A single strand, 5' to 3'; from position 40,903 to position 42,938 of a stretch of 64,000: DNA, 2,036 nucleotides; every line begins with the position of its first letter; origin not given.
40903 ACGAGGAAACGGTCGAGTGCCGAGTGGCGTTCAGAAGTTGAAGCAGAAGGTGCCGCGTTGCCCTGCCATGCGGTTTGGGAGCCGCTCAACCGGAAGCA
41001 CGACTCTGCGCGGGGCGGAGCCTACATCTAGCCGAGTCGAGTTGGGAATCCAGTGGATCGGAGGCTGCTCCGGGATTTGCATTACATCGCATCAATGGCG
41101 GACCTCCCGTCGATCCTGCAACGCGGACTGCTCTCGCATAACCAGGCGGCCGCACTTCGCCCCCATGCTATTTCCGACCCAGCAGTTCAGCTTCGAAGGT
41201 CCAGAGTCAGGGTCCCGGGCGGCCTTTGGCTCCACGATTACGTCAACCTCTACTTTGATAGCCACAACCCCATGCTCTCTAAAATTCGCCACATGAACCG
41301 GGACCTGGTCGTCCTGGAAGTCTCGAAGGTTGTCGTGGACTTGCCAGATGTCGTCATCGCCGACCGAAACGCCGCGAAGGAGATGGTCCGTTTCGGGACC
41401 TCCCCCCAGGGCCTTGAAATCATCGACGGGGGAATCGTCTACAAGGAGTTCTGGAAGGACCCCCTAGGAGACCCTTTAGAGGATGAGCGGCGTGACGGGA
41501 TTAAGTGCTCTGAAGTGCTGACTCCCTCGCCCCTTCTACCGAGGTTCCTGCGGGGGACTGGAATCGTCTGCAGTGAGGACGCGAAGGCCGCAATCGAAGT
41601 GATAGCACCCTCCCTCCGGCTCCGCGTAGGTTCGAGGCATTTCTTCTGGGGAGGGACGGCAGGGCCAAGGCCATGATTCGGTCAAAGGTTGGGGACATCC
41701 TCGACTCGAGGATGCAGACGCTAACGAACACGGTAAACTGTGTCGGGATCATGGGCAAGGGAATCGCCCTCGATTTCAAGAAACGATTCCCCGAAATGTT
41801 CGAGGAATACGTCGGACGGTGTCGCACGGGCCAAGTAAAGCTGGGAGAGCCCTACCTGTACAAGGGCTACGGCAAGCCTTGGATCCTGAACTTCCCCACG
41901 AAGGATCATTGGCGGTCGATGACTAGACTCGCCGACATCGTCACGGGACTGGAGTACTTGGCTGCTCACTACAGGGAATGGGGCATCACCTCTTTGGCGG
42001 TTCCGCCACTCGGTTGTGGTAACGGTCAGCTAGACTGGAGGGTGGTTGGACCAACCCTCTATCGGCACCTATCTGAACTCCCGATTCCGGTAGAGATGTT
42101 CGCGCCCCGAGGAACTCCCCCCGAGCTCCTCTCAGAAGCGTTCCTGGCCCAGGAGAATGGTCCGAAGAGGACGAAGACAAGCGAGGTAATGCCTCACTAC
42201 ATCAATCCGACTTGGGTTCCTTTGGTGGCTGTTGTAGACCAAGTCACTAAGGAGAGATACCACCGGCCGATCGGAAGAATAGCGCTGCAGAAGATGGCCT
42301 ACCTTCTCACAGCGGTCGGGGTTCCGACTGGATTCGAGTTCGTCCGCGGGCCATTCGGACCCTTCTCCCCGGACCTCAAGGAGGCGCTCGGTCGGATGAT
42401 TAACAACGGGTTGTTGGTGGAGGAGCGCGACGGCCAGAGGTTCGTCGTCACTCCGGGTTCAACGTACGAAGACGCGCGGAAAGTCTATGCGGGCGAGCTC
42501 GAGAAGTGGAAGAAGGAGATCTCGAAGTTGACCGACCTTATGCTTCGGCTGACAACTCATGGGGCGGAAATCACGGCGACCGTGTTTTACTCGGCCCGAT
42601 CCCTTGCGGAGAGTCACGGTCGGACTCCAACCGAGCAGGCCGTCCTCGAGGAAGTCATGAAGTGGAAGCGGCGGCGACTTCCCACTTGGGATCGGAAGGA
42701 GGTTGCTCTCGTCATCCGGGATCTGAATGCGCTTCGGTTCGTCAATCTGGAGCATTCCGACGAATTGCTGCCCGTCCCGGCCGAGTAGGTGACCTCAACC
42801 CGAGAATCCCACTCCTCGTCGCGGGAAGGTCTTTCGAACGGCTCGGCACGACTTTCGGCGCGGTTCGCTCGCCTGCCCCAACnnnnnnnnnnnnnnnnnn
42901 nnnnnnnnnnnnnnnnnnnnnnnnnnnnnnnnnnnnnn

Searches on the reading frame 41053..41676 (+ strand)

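Call 56: search_protein_families(library=pfam, proteins=[window:41053-41676:+], max_evalue=0.001)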
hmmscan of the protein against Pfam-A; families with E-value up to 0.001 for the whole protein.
window:41053-41676:+ (207 aa): 1 family
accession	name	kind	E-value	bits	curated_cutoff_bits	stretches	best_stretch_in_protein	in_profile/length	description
PF14487.12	DarT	-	4.3e-29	102.1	22.5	1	11-182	2-181/201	ssDNA thymidine ADP-ribosyltransferase, DarT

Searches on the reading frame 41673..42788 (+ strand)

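Call 55: search_protein_families(library=pfam, proteins=[window:41673-42788:+], max_evalue=0.001)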
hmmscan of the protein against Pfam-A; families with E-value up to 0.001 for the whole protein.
window:41673-42788:+ (371 aa): 1 family
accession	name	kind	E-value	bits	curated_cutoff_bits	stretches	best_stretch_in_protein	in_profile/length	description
PF01661.27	Macro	-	1.3e-16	61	22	1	19-125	2-114/118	Macro domain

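Call 57: search_protein_families(library=padloc, proteins=[window:41673-42788:+], max_evalue=0.001)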
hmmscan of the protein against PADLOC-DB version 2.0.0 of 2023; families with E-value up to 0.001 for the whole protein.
window:41673-42788:+ (371 aa): 3 families
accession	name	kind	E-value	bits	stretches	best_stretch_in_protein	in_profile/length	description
PDLC02990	DarG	-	2.7e-86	288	1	1-352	1-326/329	-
PDLC04505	PDC-M19A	-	3.2e-05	21.5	1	196-293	15-111/294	-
PDLC03039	MTase_I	-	0.00076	15.7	1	191-338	529-682/708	Type I methyltransferase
